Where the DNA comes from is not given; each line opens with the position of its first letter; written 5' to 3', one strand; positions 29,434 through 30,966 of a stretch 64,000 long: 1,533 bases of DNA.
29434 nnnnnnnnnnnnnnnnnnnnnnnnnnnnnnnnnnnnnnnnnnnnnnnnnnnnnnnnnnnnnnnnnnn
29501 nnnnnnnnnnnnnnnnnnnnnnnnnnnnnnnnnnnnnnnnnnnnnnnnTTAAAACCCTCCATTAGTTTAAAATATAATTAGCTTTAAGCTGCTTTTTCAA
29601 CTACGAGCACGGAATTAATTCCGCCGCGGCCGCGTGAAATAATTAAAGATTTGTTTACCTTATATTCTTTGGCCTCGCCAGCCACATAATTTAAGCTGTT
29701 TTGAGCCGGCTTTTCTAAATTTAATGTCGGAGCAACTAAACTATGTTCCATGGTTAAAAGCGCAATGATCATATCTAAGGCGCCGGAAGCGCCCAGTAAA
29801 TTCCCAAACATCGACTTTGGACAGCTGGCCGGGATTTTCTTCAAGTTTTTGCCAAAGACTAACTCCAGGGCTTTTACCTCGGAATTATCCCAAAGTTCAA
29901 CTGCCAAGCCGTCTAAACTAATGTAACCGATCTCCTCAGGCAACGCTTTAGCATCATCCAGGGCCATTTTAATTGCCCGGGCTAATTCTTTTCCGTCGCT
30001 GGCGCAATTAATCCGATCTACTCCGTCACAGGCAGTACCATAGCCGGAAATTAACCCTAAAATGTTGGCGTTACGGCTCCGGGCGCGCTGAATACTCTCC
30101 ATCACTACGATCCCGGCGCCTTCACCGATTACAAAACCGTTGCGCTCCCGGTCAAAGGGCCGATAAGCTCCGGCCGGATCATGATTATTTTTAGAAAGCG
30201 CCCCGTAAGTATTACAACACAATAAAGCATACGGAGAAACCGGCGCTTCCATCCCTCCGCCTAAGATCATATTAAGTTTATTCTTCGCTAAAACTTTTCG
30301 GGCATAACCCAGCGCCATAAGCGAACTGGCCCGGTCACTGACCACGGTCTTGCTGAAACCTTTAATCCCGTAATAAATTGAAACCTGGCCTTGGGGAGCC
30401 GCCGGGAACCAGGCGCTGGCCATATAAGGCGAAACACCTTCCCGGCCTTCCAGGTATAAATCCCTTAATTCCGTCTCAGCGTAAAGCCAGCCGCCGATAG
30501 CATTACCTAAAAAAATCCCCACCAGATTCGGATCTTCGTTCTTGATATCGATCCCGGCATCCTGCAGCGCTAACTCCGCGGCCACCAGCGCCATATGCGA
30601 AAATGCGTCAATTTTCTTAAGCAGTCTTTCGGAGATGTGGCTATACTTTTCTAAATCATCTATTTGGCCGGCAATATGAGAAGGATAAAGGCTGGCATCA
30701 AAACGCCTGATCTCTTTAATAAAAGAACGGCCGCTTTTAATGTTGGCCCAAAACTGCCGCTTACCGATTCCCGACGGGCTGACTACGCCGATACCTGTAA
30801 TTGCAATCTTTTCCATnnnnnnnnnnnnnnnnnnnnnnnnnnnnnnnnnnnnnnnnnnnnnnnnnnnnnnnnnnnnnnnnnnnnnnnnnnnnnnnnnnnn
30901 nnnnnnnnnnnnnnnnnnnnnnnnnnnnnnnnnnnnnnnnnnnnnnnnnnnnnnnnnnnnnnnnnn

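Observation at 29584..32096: KS-alpha/KS-beta pair coupled by a TAATG overlap; the CLF carries Arg/Asp where canonical CLFs have Gln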

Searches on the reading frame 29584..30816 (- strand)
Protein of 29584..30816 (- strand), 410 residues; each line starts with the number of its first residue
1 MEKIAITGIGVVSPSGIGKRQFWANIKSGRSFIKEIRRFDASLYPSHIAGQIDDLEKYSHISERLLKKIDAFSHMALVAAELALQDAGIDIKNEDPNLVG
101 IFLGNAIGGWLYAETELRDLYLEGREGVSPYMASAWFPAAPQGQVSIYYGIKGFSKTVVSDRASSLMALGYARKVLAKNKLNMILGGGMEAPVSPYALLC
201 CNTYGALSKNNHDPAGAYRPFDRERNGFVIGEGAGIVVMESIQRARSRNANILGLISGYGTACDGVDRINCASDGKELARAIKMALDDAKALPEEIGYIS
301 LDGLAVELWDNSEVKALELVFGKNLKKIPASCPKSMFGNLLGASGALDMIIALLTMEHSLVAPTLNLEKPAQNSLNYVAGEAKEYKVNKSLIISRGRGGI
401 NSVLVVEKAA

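Call 3: search_protein_families(library=pfam, proteins=[window:29584-30816:-], max_evalue=0.01)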
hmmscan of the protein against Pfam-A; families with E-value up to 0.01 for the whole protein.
window:29584-30816:- (410 aa): 2 families
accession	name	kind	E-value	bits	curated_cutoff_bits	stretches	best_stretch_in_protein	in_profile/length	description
PF00109.32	ketoacyl-synt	-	1.4e-44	153.1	20.8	1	1-243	1-250/252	Beta-ketoacyl synthase, N-terminal domain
PF02801.28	Ketoacyl-synt_C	-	5.8e-23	81.6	20.8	1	254-368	2-119/119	Beta-ketoacyl synthase, C-terminal domain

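Call 4: search_protein_families(library=ncbifam, proteins=[window:29584-30816:-], max_evalue=0.01)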
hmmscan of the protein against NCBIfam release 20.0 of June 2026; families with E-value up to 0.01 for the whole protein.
window:29584-30816:- (410 aa): 20 families
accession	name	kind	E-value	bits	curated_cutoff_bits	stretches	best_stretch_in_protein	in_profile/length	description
TIGR03150.1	fabF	equivalog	6.5e-107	357.7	493.75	1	3-406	2-406/407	beta-ketoacyl-ACP synthase II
NF005589.0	PRK07314.1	subfamily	3.4e-102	342.3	387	1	2-408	4-411/413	beta-ketoacyl-ACP synthase II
NF004970.0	PRK06333.1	subfamily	2.6e-84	283.5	525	1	1-408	3-421/424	beta-ketoacyl-ACP synthase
NF006274.0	PRK08439.1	equivalog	3.7e-74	249.9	621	1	1-408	1-405/406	beta-ketoacyl-ACP synthase II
NF006434.0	PRK08722.1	equivalog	2e-67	227.9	759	1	3-408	5-413/414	beta-ketoacyl-ACP synthase II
NF005076.0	PRK06501.1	equivalog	2e-66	224.6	629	2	145-408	158-422/425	beta-ketoacyl-ACP synthase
NF005490.0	PRK07103.1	equivalog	9.3e-62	209.4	445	1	1-409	3-413/414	polyketide beta-ketoacyl:acyl carrier protein synthase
NF006587.0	PRK09116.1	equivalog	4e-60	203.7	470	1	2-408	2-406/408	beta-ketoacyl-ACP synthase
NF005935.0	PRK07967.1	equivalog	2.8e-57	194.4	630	1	1-408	1-403/406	beta-ketoacyl-ACP synthase I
NF004618.0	PRK05952.1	equivalog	6.4e-49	166.8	455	1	3-409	3-383/384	beta-ketoacyl-ACP synthase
NF005916.1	PRK07910.1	equivalog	5.7e-47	160.6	560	1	3-406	13-415/418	KasA/KasB family beta-ketoacyl-ACP synthase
NF058662.1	cispenta_AmcF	equivalog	3.9e-39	134.7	325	1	216-407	176-368/369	cispentacin biosynthesis acyltransferase subunit AmcF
NF006618.0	PRK09185.1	subfamily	2.6e-37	128.8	407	1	1-408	2-392/394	beta-ketoacyl-ACP synthase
NF045894.1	PKS_plus_SDR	equivalog_domain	1.3e-27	95.9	1740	1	60-373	78-382/1515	type I polyketide synthase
NF040607.1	mycolic_Pks13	equivalog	9.4e-23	79.7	2100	1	60-387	176-491/1680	polyketide synthase Pks13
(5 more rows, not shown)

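Call 8: search_solved_structures(query=window:29584-30816:-, max_evalue=1e-10, show_alignments=2)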
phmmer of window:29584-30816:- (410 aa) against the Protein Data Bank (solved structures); distinct sequences matched with E-value up to 1e-10: 136 (the best 60 are shown).
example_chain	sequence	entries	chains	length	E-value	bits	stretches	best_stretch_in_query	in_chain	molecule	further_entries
3o04_A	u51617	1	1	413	6.2e-85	288.5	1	3-407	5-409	beta-keto-acyl carrier protein synthase II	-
5sxo_A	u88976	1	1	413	1.2e-84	287.6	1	3-407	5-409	3-oxoacyl-[acyl-carrier-protein] synthase 2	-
4ls5_A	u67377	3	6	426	4.9e-78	265.8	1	3-408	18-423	3-oxoacyl-[acyl-carrier-protein] synthase 2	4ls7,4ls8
1j3n_A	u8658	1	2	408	1.3e-77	264.4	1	1-407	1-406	3-oxoacyl-(acyl-carrier protein) synthase II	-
4ls6_A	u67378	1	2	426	1.7e-77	264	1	3-408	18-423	3-oxoacyl-[acyl-carrier-protein] synthase 2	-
1tqy_B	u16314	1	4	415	7.4e-74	252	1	3-408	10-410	Actinorhodin polyketide putative beta-ketoacyl synthase 2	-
2gqd_A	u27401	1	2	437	2e-73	250.7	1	3-408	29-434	3-oxoacyl-[acyl-carrier-protein] synthase 2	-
4r8e_A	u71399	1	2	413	6.9e-68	232.4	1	3-408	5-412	3-oxoacyl-[acyl-carrier-protein] synthase 2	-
1e5m_A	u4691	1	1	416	1.5e-66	228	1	3-408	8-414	BETA KETOACYL ACYL CARRIER PROTEIN SYNTHASE II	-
8cou_A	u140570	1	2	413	2e-66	227.6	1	3-408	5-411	3-oxoacyl-[acyl-carrier-protein] synthase 2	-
4jb6_A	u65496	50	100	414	2e-66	227.6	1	3-408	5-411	3-oxoacyl-[acyl-carrier-protein] synthase 2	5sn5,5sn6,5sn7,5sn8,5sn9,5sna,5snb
7oc0_A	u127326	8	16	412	2e-66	227.6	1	3-408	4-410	3-oxoacyl-[acyl-carrier-protein] synthase 2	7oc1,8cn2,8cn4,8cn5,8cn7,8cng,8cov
9lpl_A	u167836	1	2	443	3.8e-66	226.7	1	3-408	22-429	3-oxoacyl-[acyl-carrier-protein] synthase 2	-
2gfv_A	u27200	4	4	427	4e-66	226.6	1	3-408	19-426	3-oxoacyl-[acyl-carrier-protein] synthase 2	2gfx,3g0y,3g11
8pj0_A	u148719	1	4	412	4.1e-66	226.6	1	3-408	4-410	3-oxoacyl-[acyl-carrier-protein] synthase 2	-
9s5h_B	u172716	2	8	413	2.9e-58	200.7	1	3-408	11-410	3-oxoacyl-(Acyl-carrier-protein) synthase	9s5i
9s5h_C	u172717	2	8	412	1.1e-51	179.1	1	3-408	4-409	3-oxoacyl-(Acyl-carrier-protein) synthase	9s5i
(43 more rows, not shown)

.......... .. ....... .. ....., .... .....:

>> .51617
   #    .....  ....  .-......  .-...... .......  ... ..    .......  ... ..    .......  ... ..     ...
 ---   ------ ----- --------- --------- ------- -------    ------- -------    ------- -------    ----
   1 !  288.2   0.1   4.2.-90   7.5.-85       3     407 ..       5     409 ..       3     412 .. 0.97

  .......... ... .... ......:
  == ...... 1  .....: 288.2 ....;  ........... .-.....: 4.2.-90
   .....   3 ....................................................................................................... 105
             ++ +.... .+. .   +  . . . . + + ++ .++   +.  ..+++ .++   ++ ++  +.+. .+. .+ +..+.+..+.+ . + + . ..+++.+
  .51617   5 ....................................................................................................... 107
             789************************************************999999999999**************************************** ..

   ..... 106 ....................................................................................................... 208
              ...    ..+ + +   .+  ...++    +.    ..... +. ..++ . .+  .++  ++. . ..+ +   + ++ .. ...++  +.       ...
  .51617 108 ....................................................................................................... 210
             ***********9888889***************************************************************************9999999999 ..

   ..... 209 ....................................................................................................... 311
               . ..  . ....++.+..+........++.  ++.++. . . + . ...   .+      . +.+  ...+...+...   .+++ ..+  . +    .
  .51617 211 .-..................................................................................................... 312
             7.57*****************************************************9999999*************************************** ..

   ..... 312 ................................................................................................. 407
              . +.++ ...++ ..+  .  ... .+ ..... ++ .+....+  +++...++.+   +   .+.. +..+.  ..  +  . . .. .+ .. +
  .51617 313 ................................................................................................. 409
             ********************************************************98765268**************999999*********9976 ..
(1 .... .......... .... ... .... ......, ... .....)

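Call 10: find_homologous_proteins(query=window:29584-30816:-)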
Query window:29584-30816:- (410 aa): 4075 proteins with E <= 0.001 among 8000 candidates; the best 120 are listed.
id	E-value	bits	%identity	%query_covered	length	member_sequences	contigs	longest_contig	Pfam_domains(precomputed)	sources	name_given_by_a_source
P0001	5.9e-247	837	92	100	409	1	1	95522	PF00109.33,PF02801.29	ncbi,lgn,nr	ncbi:MAG: beta-ketoacyl-[acyl-carrier-protein] synthase family protein [Candidatus Omnitrophica bact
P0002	8.1e-245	830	91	100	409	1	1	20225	PF00109.33,PF02801.29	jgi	jgi:3-oxoacyl-(acyl-carrier-protein) synthase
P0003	9.0e-245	830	91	100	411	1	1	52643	PF00109.33,PF02801.29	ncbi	-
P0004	3.1e-244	828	92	100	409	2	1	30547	PF00109.33,PF02801.29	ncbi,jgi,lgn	-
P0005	4.0e-244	828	91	100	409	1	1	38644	PF00109.33,PF02801.29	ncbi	-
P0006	1.1e-243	826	90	100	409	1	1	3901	PF00109.33,PF02801.29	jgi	-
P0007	6.2e-243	824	91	100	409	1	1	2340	PF00109.33,PF02801.29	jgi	-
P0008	2.3e-242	822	90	100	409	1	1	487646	PF00109.33,PF02801.29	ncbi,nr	ncbi:MAG: beta-ketoacyl-[acyl-carrier-protein] synthase family protein [Candidatus Omnitrophica bact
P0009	5.2e-242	821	90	100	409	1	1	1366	PF00109.33,PF02801.29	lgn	-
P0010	6.0e-242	820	90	100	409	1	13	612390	PF00109.33,PF02801.29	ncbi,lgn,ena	-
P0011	6.4e-242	820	90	100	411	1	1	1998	PF00109.33,PF02801.29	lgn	-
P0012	6.5e-242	820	90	100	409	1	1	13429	PF00109.33,PF02801.29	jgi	-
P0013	1.2e-241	819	90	100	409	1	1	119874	PF00109.33,PF02801.29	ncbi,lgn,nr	ncbi:MAG: beta-ketoacyl-[acyl-carrier-protein] synthase family protein [Candidatus Omnitrophica bact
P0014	1.2e-241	819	90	100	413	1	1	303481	PF00109.33,PF02801.29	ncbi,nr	ncbi:MAG: beta-ketoacyl-[acyl-carrier-protein] synthase family protein [Candidatus Omnitrophica bact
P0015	1.5e-241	819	90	100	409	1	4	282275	PF00109.33,PF02801.29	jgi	-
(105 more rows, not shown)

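Call 23: find_encoding_contigs(protein=window:29584-30816:-, flank=10000, max_places=3)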
Protein window:29584-30816:- (410 aa): 4 contigs read that carry it; 3 places shown.
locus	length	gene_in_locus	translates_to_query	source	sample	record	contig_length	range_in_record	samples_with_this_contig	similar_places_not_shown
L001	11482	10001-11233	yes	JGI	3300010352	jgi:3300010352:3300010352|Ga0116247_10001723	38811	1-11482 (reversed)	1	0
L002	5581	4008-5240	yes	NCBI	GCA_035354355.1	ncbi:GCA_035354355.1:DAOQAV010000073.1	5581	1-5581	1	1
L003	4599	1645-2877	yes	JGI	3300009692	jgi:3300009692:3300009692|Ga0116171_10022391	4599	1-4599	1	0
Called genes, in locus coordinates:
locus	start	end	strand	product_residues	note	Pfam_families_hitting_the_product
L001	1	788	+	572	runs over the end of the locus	PF00515:TPR_1 (weak), PF07719:TPR_2 (weak), PF13424:TPR_12 (weak), PF23914:TPR_CcmH_CycH (weak), PF13432:TPR_16, PF00515:TPR_1 (weak), PF13414:TPR_11, PF00515:TPR_1, +12 more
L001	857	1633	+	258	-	PF04055:Radical_SAM, PF13186:SPASM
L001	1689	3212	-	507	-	PF05362:Lon_C (weak), PF13541:ChlI, PF01078:Mg_chelatase, PF07728:AAA_5 (weak), PF13335:Mg_chelatase_C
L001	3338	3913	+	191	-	-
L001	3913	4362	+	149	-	PF02681:DUF212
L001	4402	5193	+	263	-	PF01476:LysM, PF03734:YkuD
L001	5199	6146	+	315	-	PF03255:ACCA, PF01039:Carboxyl_trans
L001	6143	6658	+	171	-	PF03551:PadR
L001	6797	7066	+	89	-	-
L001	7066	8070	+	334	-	PF02558:ApbA, PF08546:ApbA_C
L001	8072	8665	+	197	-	-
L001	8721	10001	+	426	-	PF00109:ketoacyl-synt, PF02801:Ketoacyl-synt_C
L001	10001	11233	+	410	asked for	PF00109:ketoacyl-synt, PF02801:Ketoacyl-synt_C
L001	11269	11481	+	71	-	?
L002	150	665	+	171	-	PF03551:PadR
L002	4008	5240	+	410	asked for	PF00109:ketoacyl-synt, PF02801:Ketoacyl-synt_C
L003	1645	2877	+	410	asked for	PF00109:ketoacyl-synt, PF02801:Ketoacyl-synt_C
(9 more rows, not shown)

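Call 24: search_protein_representatives(protein=window:29584-30816:-)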
Query: 410 residues. Proteins with E-value up to 0.001 (for the whole library): 63145; up to 1e-10: 35994; up to 1e-30: 6059. The best 150 are listed.
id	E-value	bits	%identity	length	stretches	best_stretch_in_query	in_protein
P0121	7.5e-152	522.0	59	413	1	3-408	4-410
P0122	1.1e-128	445.8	34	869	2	2-406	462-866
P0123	4.1e-117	407.7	29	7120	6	3-372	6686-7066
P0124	1.1e-113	396.4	70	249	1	1-249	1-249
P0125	1.3e-105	369.8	45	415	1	3-408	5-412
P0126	1.9e-105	369.2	27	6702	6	3-369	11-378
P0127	3.2e-103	361.9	47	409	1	4-408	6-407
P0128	1.5e-102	359.7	43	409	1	2-408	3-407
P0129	1.3e-100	353.4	27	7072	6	50-371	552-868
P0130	8.4e-99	347.4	41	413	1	3-407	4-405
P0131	2.9e-98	345.6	31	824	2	3-404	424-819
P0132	1.1e-97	343.7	32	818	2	3-408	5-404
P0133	1.1e-94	333.8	28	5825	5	2-371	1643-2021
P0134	1.3e-94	333.6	27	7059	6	58-372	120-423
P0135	6.9e-94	331.2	29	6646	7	4-366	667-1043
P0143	1.7e-90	320.1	39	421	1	1-407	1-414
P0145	1.0e-88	314.2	41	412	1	4-409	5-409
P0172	1.4e-84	300.6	37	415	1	3-408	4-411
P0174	3.4e-84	299.3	40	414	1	3-406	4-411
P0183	4.4e-83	295.6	39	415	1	4-407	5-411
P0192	2.8e-81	289.7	37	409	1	6-406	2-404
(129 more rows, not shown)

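Call 33: list_cluster_members(proteins=[P0121, P0125, P0127, P0128, P0130, P0143, P0172, P0174, P0183, P0192])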
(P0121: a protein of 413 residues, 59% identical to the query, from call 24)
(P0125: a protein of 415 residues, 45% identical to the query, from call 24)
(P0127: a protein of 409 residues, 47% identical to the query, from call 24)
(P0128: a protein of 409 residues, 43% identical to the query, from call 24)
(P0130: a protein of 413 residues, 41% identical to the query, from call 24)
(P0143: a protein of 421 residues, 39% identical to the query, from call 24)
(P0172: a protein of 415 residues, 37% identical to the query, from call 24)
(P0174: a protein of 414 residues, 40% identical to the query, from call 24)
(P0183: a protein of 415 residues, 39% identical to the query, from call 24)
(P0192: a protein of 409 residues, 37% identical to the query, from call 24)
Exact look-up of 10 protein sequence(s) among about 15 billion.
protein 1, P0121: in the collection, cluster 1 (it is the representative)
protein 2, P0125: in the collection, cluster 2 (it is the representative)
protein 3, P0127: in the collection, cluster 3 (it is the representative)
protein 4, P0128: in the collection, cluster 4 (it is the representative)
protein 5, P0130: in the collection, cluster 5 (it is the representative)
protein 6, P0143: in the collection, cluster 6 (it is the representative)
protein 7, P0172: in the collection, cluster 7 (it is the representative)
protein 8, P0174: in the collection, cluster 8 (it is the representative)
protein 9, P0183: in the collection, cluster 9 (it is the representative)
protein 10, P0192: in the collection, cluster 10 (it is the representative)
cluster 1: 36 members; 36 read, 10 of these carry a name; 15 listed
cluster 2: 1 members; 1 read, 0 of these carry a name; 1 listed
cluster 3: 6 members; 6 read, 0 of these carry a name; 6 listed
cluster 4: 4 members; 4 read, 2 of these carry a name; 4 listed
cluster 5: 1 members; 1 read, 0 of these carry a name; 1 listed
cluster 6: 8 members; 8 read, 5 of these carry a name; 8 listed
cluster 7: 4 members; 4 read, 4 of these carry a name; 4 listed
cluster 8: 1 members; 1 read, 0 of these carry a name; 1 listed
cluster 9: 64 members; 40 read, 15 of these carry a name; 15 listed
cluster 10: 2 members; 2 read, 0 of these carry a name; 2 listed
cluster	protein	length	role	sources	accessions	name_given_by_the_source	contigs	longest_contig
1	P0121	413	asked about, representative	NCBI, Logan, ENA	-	-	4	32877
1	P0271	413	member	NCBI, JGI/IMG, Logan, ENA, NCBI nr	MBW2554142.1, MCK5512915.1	MAG: beta-ketoacyl-[acyl-carrier-protein] synthase family protein [Deltaproteobacteria ... | beta-ketoacyl-[acyl-carrier-protein] synthase family protein [Deltaproteobacteria ...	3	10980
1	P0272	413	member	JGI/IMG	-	3-oxoacyl-(acyl-carrier-protein) synthase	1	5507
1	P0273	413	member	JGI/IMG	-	3-oxoacyl-(acyl-carrier-protein) synthase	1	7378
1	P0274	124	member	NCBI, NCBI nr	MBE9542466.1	MAG: beta-ketoacyl-[acyl-carrier-protein] synthase II, partial [Proteobacteria bacterium] | beta-ketoacyl-[acyl-carrier-protein] synthase II [Pseudomonadota bacterium]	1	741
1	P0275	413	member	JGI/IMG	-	3-oxoacyl-(acyl-carrier-protein) synthase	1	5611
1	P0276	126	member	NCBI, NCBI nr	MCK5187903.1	MAG: beta-ketoacyl-[acyl-carrier-protein] synthase II, partial [Deltaproteobacteria ... | beta-ketoacyl-[acyl-carrier-protein] synthase II [Deltaproteobacteria bacterium]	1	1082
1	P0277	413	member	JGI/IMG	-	3-oxoacyl-(acyl-carrier-protein) synthase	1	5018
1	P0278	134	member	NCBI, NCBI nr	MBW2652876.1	MAG: beta-ketoacyl-[acyl-carrier-protein] synthase II, partial [Deltaproteobacteria ... | beta-ketoacyl-[acyl-carrier-protein] synthase II [Deltaproteobacteria bacterium]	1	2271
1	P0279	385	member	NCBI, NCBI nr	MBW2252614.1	MAG: beta-ketoacyl-[acyl-carrier-protein] synthase family protein, partial ... | beta-ketoacyl-[acyl-carrier-protein] synthase family protein [Deltaproteobacteria ...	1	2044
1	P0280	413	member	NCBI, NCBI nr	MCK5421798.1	MAG: beta-ketoacyl-[acyl-carrier-protein] synthase family protein [Deltaproteobacteria ... | beta-ketoacyl-[acyl-carrier-protein] synthase family protein [Deltaproteobacteria ...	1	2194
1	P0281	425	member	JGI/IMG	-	-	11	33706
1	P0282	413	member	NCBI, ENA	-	-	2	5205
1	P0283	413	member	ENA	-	-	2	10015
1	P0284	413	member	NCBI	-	-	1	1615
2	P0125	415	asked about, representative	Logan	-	-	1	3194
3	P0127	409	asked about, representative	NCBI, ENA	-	-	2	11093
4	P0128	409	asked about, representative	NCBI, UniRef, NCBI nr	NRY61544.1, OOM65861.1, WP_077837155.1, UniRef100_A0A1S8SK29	beta-ketoacyl-[acyl-carrier-protein] synthase family protein [Clostridium beijerinckii] | 3-oxoacyl-[acyl-carrier-protein] synthase 2 n=1 Tax=Clostridium beijerinckii TaxID=1520 ... | beta-ketoacyl synthase N-terminal-like domain-containing protein [Clostridium ...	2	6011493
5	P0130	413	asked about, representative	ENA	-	-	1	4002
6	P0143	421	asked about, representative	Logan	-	-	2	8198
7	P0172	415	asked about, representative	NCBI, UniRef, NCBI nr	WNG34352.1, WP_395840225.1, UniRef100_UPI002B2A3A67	beta-ketoacyl-[acyl-carrier-protein] synthase family protein [Archangium violaceum] | beta-ketoacyl-[acyl-carrier-protein] synthase family protein n=1 Tax=Archangium violaceum ...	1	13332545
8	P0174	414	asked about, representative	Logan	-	-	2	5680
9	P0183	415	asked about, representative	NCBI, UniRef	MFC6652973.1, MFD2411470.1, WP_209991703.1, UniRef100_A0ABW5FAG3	beta-ketoacyl-[acyl-carrier-protein] synthase family protein [Paenibacillus rhizoplanae] | Beta-ketoacyl-[acyl-carrier-protein] synthase family protein n=1 Tax=Paenibacillus ...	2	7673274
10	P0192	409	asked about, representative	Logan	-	-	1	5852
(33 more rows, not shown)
